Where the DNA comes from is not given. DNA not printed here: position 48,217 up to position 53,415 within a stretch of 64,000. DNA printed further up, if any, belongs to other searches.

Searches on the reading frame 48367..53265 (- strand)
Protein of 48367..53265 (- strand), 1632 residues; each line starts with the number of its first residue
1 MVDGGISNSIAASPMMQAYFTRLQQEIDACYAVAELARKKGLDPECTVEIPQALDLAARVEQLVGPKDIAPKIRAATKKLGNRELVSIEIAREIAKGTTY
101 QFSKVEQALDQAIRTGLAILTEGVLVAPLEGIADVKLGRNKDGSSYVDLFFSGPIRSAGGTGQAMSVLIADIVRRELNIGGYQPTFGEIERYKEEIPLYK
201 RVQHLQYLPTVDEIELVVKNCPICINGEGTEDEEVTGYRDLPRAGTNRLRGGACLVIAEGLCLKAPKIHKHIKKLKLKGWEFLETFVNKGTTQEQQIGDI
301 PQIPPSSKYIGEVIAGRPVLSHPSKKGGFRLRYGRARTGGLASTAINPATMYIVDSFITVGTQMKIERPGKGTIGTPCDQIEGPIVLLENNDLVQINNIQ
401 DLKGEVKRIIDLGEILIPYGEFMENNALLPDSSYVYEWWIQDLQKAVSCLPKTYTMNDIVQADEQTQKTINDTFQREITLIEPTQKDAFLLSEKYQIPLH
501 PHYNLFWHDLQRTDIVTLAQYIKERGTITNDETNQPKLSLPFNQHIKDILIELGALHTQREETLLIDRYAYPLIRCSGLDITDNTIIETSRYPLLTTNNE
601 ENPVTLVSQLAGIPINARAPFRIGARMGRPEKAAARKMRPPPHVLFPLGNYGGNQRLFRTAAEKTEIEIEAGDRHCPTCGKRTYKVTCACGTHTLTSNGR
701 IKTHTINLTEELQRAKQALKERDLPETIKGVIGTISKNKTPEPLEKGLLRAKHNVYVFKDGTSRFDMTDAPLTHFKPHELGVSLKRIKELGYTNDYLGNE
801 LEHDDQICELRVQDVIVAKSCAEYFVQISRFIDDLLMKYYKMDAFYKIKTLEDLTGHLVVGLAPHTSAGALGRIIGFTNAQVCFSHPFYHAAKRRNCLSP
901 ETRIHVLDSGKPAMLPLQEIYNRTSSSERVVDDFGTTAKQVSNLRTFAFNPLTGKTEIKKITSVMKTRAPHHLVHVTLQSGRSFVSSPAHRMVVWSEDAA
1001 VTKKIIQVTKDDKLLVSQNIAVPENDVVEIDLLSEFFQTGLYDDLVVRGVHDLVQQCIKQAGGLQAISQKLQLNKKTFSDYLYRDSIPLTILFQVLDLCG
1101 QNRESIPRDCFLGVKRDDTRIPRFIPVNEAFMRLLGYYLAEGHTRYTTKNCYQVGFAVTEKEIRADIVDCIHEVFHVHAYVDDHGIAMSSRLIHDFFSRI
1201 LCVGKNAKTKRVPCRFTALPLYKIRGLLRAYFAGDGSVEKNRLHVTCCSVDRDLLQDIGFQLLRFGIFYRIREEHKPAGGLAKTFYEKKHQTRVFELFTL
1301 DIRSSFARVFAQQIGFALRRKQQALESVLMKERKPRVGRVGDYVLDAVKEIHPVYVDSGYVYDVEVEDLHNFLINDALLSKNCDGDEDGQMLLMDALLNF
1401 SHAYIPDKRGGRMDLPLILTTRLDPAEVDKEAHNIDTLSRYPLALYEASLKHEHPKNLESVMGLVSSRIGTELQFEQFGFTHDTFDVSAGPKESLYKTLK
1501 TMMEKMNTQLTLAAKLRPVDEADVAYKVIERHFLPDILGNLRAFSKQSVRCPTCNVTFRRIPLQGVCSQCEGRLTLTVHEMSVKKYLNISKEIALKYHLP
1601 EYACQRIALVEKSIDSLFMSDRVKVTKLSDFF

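Call 43: search_protein_families(library=pfam, proteins=[window:48367-53265:-], max_evalue=0.0001)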
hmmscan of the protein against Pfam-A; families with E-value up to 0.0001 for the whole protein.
window:48367-53265:- (1632 aa): 5 families
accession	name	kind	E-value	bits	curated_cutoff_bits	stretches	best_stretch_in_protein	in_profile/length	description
PF24846.1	PolC_DP2_cat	-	6.5e-140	465.7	24.3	2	725-905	5-185/299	DNA polymerase II large subunit DP2, catalytic domain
PF24844.1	PolC_DP2_central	-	1.4e-132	442.6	24.3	1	302-699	7-362/372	DNA polymerase II large subunit DP2, central domain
PF03833.19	PolC_DP2_N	-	7.2e-114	379.9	24.3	1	19-288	2-270/271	DNA polymerase II large subunit DP2, N-terminal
PF14528.11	LAGLIDADG_3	-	3.7e-14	53.2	22.5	1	1224-1280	3-60/82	LAGLIDADG-like domain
PF14890.11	Intein_splicing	-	5.1e-13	49.6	35.8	1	954-1378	31-152/155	Intein splicing domain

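Call 44: search_protein_families(library=ncbifam, proteins=[window:48367-53265:-], max_evalue=0.00001)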
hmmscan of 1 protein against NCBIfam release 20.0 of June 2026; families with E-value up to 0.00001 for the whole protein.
window:48367-53265:- (1632 aa): 11 families
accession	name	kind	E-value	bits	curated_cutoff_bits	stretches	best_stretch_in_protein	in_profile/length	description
NF011303.0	PRK14715.1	equivalog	0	1608.9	1585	2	301-1632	318-1625/1627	DNA-directed DNA polymerase II large subunit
NF011302.0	PRK14714.1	equivalog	0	1509.5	1791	3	12-694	3-702/1350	DNA-directed DNA polymerase II large subunit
NF003103.0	PRK04023.1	equivalog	0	1494.4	1269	2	12-904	4-883/1125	DNA polymerase II large subunit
TIGR00354.1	polC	equivalog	0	1397.8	702.15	2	16-906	3-857/1096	DNA polymerase II large subunit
NF045703.1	rSAM_Tes_intein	exception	7e-36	123.4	1700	1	897-1383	156-611/1040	tetraether lipid synthase Tes, intein-containing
NF011491.0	PRK14898.1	equivalog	7.1e-24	83.9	783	1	955-1330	134-423/860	DNA-directed RNA polymerase subunit A''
NF006207.0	PRK08332.1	equivalog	6e-13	46.9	2400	1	1129-1384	1003-1243/1684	vitamin B12-dependent ribonucleotide reductase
NF011418.0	PRK14845.1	equivalog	4.8e-10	37.8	756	1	896-1334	23-317/1049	translation initiation factor IF-2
NF003157.0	PRK04132.1-2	equivalog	6.1e-09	34.4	1103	1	1127-1335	168-361/864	replication factor C small subunit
TIGR01445.1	intein_Nterm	domain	8.3e-07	29.9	24.5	1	897-994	1-83/83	intein N-terminal splicing region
NF003159.0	PRK04132.1-4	equivalog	3.3e-06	25.4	999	0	1117-1276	163-315/852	replication factor C small subunit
